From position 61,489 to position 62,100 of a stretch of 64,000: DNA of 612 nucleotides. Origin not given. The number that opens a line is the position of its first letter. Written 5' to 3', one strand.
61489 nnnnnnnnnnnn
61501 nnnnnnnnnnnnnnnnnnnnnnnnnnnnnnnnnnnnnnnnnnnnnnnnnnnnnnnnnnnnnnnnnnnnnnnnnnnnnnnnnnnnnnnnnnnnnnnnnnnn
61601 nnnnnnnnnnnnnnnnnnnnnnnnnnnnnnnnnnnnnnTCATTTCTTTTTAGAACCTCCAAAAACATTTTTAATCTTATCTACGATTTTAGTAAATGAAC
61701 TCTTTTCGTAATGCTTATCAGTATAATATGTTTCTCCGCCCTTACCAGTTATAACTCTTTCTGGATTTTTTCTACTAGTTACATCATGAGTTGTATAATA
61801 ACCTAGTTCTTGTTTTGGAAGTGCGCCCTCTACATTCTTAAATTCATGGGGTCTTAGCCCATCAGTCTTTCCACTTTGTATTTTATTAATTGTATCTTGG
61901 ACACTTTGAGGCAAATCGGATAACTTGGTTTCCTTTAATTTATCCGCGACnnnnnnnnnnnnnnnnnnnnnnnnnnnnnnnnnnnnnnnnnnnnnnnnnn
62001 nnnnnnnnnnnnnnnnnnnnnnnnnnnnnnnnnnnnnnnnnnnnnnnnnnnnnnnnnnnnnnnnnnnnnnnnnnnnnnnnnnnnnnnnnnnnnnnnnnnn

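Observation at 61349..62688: Barnase/RNase Sa-type ribonuclease toxin fused to an RHS tip, paired with a barstar homologue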

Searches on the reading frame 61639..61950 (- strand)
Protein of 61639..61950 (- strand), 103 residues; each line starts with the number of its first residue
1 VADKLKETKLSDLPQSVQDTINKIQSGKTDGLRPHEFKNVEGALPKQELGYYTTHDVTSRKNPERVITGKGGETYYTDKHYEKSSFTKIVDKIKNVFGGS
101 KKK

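Call 5: search_solved_structures(query=window:61642-61938:-, max_evalue=1, show_alignments=4)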
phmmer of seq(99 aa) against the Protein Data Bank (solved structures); distinct sequences matched with E-value up to 1: 19.
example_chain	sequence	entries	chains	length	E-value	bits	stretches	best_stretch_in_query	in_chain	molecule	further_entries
1ynv_X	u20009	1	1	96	3.7e-06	30.8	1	6-81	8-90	Guanyl-specific ribonuclease Sa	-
1ucj_A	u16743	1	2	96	3.9e-06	30.7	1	6-81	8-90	Guanyl-specific ribonuclease Sa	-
1t2i_A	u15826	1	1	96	4.8e-06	30.4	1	6-81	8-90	Guanyl-specific ribonuclease Sa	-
4j5g_A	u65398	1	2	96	4.8e-06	30.4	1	6-81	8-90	Guanyl-specific ribonuclease Sa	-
1ay7_A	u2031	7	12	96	4.8e-06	30.4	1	6-81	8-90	GUANYL-SPECIFIC RIBONUCLEASE SA | RIBONUCLEASE SA | RIBONUCLEASE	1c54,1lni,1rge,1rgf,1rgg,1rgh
1uci_A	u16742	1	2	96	4.8e-06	30.4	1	6-81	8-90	Guanyl-specific ribonuclease Sa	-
1uck_A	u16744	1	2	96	4.9e-06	30.4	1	6-81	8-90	Guanyl-specific ribonuclease Sa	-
1ucl_A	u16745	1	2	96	6.2e-06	30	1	6-81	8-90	Guanyl-specific ribonuclease Sa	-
4gho_A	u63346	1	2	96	9.6e-06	29.4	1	6-81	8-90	Guanyl-specific ribonuclease Sa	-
1i70_A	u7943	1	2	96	1.7e-05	28.7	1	6-81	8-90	GUANYL-SPECIFIC RIBONUCLEASE SA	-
4j5k_A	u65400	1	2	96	1.8e-05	28.6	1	6-81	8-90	Guanyl-specific ribonuclease Sa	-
1i8v_A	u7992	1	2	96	1.8e-05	28.6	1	6-81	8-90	GUANYL-SPECIFIC RIBONUCLEASE SA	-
1box_A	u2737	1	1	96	2.3e-05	28.2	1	6-81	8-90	GUANYL-SPECIFIC RIBONUCLEASE SA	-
1t2h_A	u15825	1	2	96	2.4e-05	28.2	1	6-81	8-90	Guanyl-specific ribonuclease Sa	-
1mgr_A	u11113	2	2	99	2.9e-05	27.9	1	7-82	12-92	Guanyl-specific ribonuclease Sa3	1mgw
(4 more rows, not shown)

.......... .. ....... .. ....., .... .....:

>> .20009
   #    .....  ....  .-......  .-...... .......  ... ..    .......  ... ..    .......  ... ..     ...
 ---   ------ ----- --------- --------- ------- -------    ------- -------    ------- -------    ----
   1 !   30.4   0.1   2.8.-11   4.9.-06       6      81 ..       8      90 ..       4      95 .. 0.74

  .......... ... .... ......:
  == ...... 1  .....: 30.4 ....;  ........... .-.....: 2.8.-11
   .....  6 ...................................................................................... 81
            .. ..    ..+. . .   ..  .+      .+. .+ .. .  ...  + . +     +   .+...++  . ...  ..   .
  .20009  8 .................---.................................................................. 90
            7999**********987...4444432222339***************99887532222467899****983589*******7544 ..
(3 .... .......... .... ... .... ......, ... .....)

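Call 22: search_protein_representatives(protein=window:61639-61950:-)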
Query: 103 residues. Proteins with E-value up to 0.001 (for the whole library): 270; up to 1e-10: 14; up to 1e-30: 2. The best 150 are listed.
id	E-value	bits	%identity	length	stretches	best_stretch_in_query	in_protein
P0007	6.6e-60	216.0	100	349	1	1-103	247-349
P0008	1.0e-35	138.4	67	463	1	2-103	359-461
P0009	3.4e-21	91.8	48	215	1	4-103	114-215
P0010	1.8e-20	89.5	38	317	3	5-90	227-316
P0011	1.8e-19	86.3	36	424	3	11-84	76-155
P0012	1.6e-17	80.0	41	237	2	9-98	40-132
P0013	2.8e-17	79.3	40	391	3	17-83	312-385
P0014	6.4e-13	65.3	38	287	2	2-82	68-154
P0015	4.8e-12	62.5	49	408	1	8-85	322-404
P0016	1.6e-11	60.8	44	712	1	6-88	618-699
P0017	1.9e-11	60.6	38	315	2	35-88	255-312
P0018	3.3e-11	59.8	51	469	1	12-91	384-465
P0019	6.5e-11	58.8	49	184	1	12-91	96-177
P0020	6.7e-11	58.8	37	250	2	9-83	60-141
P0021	4.1e-10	56.3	59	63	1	48-103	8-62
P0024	7.0e-09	52.3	45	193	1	4-92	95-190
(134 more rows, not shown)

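Call 29: find_homologous_proteins(query=A1, max_evalue=0.00001)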
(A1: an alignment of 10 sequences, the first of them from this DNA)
Query A1 (10 sequences) (99 aa, profile of the alignment): 114 proteins with E <= 0.00001 among 358 candidates.
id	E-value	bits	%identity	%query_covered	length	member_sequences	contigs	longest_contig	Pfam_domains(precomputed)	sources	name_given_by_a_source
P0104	1.3e-23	101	42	68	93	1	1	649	-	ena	-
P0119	7.1e-22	96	38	69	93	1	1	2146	PF00545.26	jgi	-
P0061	8.3e-22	95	38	72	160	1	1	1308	PF07591.16,PF00545.26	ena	-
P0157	3.0e-18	84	32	67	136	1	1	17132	PF00545.26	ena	-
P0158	3.1e-11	61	35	87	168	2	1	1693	PF00545.26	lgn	-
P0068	5.0e-11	61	38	78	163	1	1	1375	PF00545.26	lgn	-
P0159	7.1e-11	60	36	75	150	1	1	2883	PF00545.26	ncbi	-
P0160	8.3e-11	60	37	74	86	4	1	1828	PF00545.26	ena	-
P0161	9.1e-11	60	35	71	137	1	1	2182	PF00545.26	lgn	-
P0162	9.8e-11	60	36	83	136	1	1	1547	PF00545.26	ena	-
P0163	1.1e-10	60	36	87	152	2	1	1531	PF00545.26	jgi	jgi:ribonuclease T1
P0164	1.6e-10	59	34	86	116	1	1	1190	PF00545.26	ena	-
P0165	1.7e-10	59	38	84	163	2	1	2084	PF00545.26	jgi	jgi:guanyl-specific ribonuclease Sa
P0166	2.4e-10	59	38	71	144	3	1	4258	PF00545.26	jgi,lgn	jgi:filamentous hemagglutinin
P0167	3.3e-10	58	39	66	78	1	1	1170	PF00545.26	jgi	jgi:guanyl-specific ribonuclease Sa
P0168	3.8e-10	58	36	73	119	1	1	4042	PF00545.26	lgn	-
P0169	4.1e-10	58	35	71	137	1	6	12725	PF00545.26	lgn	-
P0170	4.2e-10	58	35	71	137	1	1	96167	PF00545.26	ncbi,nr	ncbi:MAG: ribonuclease domain-containing protein [Meiothermus sp.]|nr:ribonuclease domain-containing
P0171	4.2e-10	58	39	70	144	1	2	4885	PF00545.26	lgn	-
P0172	4.5e-10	58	44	54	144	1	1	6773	PF00545.26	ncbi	-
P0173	5.1e-10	58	39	87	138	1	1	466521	PF00545.26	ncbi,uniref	ncbi:ribonuclease domain-containing protein [Streptomyces sp. NPDC087903]|uniref:ribonuclease domain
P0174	5.3e-10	57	39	74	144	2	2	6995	PF00545.26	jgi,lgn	jgi:filamentous hemagglutinin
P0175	5.3e-10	57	36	86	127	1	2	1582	PF00545.26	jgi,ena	-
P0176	6.6e-10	57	41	74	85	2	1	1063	PF00545.26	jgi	-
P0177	7.8e-10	57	35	66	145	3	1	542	PF00545.26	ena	-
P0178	8.7e-10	57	39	71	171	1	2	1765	PF00545.26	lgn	-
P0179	9.8e-10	57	37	85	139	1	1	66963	PF00545.26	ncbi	-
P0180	9.9e-10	57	40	70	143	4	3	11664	PF00545.26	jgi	jgi:ribonuclease T1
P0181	1.1e-9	56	37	74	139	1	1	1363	PF00545.26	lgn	-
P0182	1.2e-9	56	35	88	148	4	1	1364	PF00545.26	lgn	-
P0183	1.5e-9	56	37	67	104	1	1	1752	PF00545.26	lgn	-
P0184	1.6e-9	56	40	75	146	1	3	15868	PF00545.26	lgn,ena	-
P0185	2.1e-9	56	43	57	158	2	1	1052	PF00545.26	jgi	jgi:ribonuclease T1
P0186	2.2e-9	55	36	66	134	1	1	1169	PF00545.26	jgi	jgi:filamentous hemagglutinin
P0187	3.3e-9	55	35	87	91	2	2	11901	PF00545.26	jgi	jgi:ribonuclease T1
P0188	3.8e-9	55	35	88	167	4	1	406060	PF00545.26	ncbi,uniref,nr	ncbi:ribonuclease domain-containing protein [Arthrobacter oryzae]|uniref:ribonuclease domain-contain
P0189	4.0e-9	55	42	67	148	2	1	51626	PF00545.26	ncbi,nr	ncbi:ribonuclease [Paraburkholderia sp. Ac-20336]|nr:ribonuclease [Paraburkholderia sp. Ac-20336]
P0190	4.1e-9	55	42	64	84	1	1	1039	PF00545.26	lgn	-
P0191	4.1e-9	55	34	79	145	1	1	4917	PF00545.26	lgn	-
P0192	4.5e-9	54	37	71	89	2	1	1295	PF00545.26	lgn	-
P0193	4.7e-9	54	43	66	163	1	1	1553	PF00545.26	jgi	-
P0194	5.1e-9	54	38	66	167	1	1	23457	PF00545.26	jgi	jgi:guanyl-specific ribonuclease Sa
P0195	7.2e-9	54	42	64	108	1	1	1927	PF00545.26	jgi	jgi:filamentous hemagglutinin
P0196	1.1e-8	53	37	67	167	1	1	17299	PF00545.26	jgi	jgi:filamentous hemagglutinin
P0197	1.6e-8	53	38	74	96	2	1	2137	PF00545.26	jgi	jgi:filamentous hemagglutinin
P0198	1.9e-8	53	36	87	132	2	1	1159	PF00545.26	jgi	jgi:ribonuclease T1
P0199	1.9e-8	52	41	67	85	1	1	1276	PF00545.26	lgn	-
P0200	2.0e-8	52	37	74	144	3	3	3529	PF00545.26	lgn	-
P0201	2.2e-8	52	33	86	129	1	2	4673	PF00545.26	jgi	jgi:ribonuclease T1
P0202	2.2e-8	52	43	55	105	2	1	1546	PF00545.26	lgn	-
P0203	2.4e-8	52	37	74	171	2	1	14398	PF00545.26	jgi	-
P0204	2.6e-8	52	34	82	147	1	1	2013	PF00545.26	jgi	jgi:ribonuclease T1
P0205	3.1e-8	52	46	54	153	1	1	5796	PF00545.26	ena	-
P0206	3.2e-8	52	53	19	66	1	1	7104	PF00545.26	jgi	jgi:filamentous hemagglutinin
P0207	3.7e-8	52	37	82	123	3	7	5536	PF00545.26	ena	-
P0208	4.1e-8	51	35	74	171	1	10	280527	PF00545.26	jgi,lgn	jgi:guanyl-specific ribonuclease Sa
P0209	4.3e-8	51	41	55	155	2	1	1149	PF00545.26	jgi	jgi:hypothetical protein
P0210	4.5e-8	51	42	74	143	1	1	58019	PF00545.26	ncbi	ncbi:ribonuclease domain-containing protein [Burkholderia ubonensis]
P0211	4.5e-8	51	37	66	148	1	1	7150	PF00545.26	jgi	jgi:guanyl-specific ribonuclease Sa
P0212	4.9e-8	51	37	66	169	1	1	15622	PF00545.26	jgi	jgi:guanyl-specific ribonuclease Sa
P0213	5.4e-8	51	34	74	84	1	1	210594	PF00545.26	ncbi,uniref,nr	ncbi:hypothetical protein KEG38_30460 [Polyangium jinanense]|uniref:ribonuclease domain-containing p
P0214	5.7e-8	51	38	66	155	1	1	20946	PF00545.26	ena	-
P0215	5.7e-8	51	34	84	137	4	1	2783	PF00545.26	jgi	jgi:ribonuclease T1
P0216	5.9e-8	51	33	79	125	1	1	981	PF00545.26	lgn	-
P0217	6.0e-8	51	39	54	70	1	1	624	PF00545.26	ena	-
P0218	7.0e-8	51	34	74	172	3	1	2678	PF00545.26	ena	-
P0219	8.3e-8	50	38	63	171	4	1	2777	PF00545.26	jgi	jgi:ribonuclease T1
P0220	8.6e-8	50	38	63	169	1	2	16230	PF00545.26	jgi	jgi:guanyl-specific ribonuclease Sa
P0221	9.2e-8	50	33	78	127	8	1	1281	PF00545.26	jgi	jgi:ribonuclease T1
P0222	9.3e-8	50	35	84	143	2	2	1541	PF00545.26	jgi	jgi:guanyl-specific ribonuclease Sa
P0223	1.0e-7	50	34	63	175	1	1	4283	PF00545.26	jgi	jgi:guanyl-specific ribonuclease Sa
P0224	1.0e-7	50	42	46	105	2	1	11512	PF00545.26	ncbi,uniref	ncbi:ribonuclease domain-containing protein [Desulfobotulus sp.]|uniref:ribonuclease domain-containi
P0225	1.1e-7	50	40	84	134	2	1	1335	PF00545.26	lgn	-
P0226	1.1e-7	50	30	89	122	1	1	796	PF00545.26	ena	-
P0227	1.3e-7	50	36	87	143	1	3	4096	PF00545.26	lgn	-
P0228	1.5e-7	50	33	86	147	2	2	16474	PF00545.26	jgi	jgi:ribonuclease T1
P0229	1.6e-7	50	34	74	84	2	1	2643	PF00545.26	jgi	jgi:filamentous hemagglutinin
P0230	1.7e-7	49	33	79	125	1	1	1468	PF00545.26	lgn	-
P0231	2.0e-7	49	46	54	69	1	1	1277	PF00545.26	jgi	jgi:filamentous hemagglutinin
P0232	2.0e-7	49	34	81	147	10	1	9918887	PF00545.26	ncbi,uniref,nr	ncbi:ribonuclease domain-containing protein [Actinospica robiniae]|uniref:ribonuclease domain-contai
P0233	2.1e-7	49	30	79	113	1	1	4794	PF00545.26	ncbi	ncbi:MAG: ribonuclease domain-containing protein [Opitutaceae bacterium]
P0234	2.5e-7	49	33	79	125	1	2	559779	PF00545.26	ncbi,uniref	ncbi:hypothetical protein GCM10027046_07560 [Uliginosibacterium flavum]|uniref:Ribonuclease domain-c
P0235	2.5e-7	49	36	81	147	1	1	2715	PF00545.26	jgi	jgi:ribonuclease T1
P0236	2.6e-7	49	38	64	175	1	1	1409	PF00545.26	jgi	jgi:ribonuclease T1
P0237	2.7e-7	49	35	74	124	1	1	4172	PF00545.26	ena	-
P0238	2.9e-7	49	36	66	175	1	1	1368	PF00545.26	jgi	jgi:filamentous hemagglutinin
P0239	3.0e-7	49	41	65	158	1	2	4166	PF00545.26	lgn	-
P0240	3.0e-7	49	34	81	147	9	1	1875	PF00545.26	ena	-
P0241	3.1e-7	49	30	81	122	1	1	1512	PF00545.26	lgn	-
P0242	3.6e-7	48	37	74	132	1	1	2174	PF00545.26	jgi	jgi:guanyl-specific ribonuclease Sa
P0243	4.3e-7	48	47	54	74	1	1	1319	PF00545.26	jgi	jgi:filamentous hemagglutinin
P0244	4.4e-7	48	51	45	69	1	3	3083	PF00545.26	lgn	-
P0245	4.8e-7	48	33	71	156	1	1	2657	PF00545.26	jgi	jgi:guanyl-specific ribonuclease Sa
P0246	5.3e-7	48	35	77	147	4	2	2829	PF00545.26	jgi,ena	-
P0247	5.3e-7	48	32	78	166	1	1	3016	PF00545.26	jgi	jgi:guanyl-specific ribonuclease Sa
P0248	5.9e-7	48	38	60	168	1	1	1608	PF00545.26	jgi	jgi:ribonuclease T1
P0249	7.9e-7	47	44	54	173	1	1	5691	PF00545.26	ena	-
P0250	9.8e-7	47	37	45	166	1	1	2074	PF00545.26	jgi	jgi:guanyl-specific ribonuclease Sa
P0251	1.0e-6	47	35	75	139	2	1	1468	PF00545.26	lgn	-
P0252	1.1e-6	47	46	46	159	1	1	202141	PF00545.26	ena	-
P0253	1.1e-6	47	30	74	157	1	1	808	PF00545.26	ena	-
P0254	1.1e-6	47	33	73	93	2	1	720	PF00545.26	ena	-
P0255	1.3e-6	47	35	77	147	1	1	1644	PF00545.26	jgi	-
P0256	1.8e-6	46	40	54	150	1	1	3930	PF00545.26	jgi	-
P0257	1.8e-6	46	33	78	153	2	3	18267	PF00545.26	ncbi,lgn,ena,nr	ncbi:MAG TPA: ribonuclease domain-containing protein [Actinocrinis sp.]|nr:ribonuclease domain-conta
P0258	2.5e-6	46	34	74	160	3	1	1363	PF00545.26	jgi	jgi:ribonuclease T1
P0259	2.6e-6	46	32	73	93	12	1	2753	PF00545.26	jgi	-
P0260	3.5e-6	45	33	74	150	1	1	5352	PF00545.26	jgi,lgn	jgi:ribonuclease T1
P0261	5.5e-6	45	43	38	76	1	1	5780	PF00545.26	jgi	jgi:guanyl-specific ribonuclease Sa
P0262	5.7e-6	45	33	77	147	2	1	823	PF00545.26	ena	-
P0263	6.0e-6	44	35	74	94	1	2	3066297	PF00545.26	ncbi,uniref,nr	ncbi:ribonuclease domain-containing protein [Varunaivibrio sulfuroxidans]|uniref:ribonuclease domain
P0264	7.3e-6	44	33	78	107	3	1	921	PF00545.26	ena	-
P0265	8.5e-6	44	36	74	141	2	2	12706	PF00545.26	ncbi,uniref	ncbi:ribonuclease [Streptomyces sp. NPDC050095]|uniref:ribonuclease n=1 Tax=unclassified Streptomyce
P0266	9.2e-6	44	33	81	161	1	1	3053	PF00545.26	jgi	jgi:ribonuclease T1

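Call 30: find_encoding_contigs(protein=P0008, flank=6000, max_places=3)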
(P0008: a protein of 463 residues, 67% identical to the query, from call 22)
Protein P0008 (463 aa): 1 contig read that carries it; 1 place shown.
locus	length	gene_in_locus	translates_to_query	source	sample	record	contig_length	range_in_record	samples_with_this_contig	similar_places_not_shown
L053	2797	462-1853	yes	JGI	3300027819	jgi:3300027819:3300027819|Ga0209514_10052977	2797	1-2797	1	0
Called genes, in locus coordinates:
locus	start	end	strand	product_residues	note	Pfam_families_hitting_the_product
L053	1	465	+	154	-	?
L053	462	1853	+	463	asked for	PF00545:Ribonuclease (weak)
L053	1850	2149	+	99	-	PF01337:Barstar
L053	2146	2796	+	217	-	?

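Call 31: find_encoding_contigs(protein=P0009, flank=6000, max_places=3)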
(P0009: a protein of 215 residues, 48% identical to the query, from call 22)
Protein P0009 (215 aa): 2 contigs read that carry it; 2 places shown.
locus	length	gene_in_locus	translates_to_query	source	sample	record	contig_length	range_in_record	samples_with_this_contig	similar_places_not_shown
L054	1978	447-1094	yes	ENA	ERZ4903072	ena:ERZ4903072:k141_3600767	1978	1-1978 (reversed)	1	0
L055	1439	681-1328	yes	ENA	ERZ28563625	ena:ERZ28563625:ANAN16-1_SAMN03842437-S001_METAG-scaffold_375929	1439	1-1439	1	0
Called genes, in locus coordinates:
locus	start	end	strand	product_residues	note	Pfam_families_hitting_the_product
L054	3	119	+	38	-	?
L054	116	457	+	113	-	-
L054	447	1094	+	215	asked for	PF00545:Ribonuclease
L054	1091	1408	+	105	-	PF01337:Barstar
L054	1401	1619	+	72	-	-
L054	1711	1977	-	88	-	?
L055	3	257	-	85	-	?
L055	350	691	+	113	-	-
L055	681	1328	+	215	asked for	PF00545:Ribonuclease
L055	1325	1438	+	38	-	?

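Call 32: find_encoding_contigs(protein=P0015, flank=8000, max_places=2)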
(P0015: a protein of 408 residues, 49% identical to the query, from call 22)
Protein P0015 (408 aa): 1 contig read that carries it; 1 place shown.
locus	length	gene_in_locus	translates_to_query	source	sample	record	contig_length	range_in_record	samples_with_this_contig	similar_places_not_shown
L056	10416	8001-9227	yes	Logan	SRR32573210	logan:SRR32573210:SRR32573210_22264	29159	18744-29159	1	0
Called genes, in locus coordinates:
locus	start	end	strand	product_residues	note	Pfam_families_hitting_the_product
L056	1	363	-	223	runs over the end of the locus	PF00293:NUDIX, PF19368:WHD_AraR, PF21906:WHD_NrtR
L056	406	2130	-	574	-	PF00795:CN_hydrolase, PF02540:NAD_synthase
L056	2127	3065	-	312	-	-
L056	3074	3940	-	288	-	PF01145:Band_7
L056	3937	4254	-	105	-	-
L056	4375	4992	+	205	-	PF02163:Peptidase_M50 (weak)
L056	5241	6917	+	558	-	PF03109:ABC1, PF01163:RIO1 (weak), PF00069:Pkinase (weak), PF27536:UbiB_helical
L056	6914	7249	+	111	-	-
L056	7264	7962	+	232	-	PF01988:VIT1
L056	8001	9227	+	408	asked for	PF25023:TEN_YD-shell, PF00545:Ribonuclease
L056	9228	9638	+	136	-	PF01337:Barstar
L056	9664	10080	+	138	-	-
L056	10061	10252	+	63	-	PF00545:Ribonuclease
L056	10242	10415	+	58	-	?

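Call 33: find_encoding_contigs(protein=P0016, flank=8000, max_places=2)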
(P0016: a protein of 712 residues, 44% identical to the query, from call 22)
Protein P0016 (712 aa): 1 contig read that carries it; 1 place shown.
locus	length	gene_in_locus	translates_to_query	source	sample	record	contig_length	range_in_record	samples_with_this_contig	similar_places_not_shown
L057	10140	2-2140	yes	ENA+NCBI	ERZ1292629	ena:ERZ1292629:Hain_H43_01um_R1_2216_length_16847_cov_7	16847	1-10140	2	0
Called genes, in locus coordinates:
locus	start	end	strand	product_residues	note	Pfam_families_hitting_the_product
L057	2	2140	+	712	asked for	PF25023:TEN_YD-shell, PF03527:RHS (weak), PF00545:Ribonuclease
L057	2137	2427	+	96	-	PF01337:Barstar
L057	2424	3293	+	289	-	PF03527:RHS (faint)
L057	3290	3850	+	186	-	-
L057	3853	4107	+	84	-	-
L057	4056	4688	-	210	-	PF22842:Pel9A-like_beta_helix (weak)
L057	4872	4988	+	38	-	-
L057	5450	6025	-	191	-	PF01015:Ribosomal_S3Ae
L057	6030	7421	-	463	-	PF01368:DHH, PF21763:DHH_CID, PF02272:DHHA1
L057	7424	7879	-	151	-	PF08069:Ribosomal_S13_N, PF00312:Ribosomal_S15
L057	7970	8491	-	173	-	-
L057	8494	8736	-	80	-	PF01247:Ribosomal_L35Ae, PF01782:RimM (faint)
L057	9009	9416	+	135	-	-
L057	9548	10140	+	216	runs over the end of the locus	PF00121:TIM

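Call 34: find_encoding_contigs(protein=P0018, flank=8000, max_places=2)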
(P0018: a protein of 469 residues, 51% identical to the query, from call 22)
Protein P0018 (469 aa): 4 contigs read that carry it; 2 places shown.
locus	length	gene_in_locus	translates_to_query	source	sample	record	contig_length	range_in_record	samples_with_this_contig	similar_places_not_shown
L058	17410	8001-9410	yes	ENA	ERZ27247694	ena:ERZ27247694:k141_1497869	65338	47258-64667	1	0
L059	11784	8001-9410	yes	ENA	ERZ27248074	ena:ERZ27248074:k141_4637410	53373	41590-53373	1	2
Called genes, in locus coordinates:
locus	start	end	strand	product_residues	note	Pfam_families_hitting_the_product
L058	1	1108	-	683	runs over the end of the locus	PF02463:SMC_N (weak), PF13476:AAA_23, PF13558:SbcC_Walker_B (faint)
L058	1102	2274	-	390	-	PF00149:Metallophos, PF12850:Metallophos_2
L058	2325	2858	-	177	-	PF05175:MTS, PF13489:Methyltransf_23 (weak), PF06325:PrmA (weak), PF07669:Eco57I (weak)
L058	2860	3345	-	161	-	-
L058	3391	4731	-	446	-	PF00753:Lactamase_B, PF22505:RNase_J_b_CASP, PF07521:RMMBL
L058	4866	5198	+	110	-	-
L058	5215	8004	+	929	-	PF00082:Peptidase_S8, PF16656:Pur_ac_phosph_N (weak)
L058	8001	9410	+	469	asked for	PF25023:TEN_YD-shell, PF00545:Ribonuclease (weak)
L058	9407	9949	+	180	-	PF01337:Barstar (weak)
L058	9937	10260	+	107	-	-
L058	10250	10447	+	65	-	-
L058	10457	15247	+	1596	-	PF13517:FG-GAP_3 (weak), PF12256:TcdB_toxin_midN, PF25023:TEN_YD-shell, PF05593:RHS_repeat, PF00963:Cohesin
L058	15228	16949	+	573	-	PF13229:Beta_helix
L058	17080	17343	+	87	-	-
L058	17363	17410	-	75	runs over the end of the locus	-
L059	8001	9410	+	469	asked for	PF25023:TEN_YD-shell, PF00545:Ribonuclease (weak)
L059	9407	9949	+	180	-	PF01337:Barstar (weak)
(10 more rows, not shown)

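Call 35: find_encoding_contigs(protein=P0024, flank=8000, max_places=2)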
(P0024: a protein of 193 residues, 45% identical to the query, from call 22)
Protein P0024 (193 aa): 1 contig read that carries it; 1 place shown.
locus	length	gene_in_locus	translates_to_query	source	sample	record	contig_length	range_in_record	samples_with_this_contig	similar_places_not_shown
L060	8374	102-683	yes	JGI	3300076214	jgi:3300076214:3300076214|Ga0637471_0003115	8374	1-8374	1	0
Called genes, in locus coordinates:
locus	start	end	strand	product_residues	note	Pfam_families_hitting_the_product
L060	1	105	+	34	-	?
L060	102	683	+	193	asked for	-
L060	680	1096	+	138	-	PF01337:Barstar (weak)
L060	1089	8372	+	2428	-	?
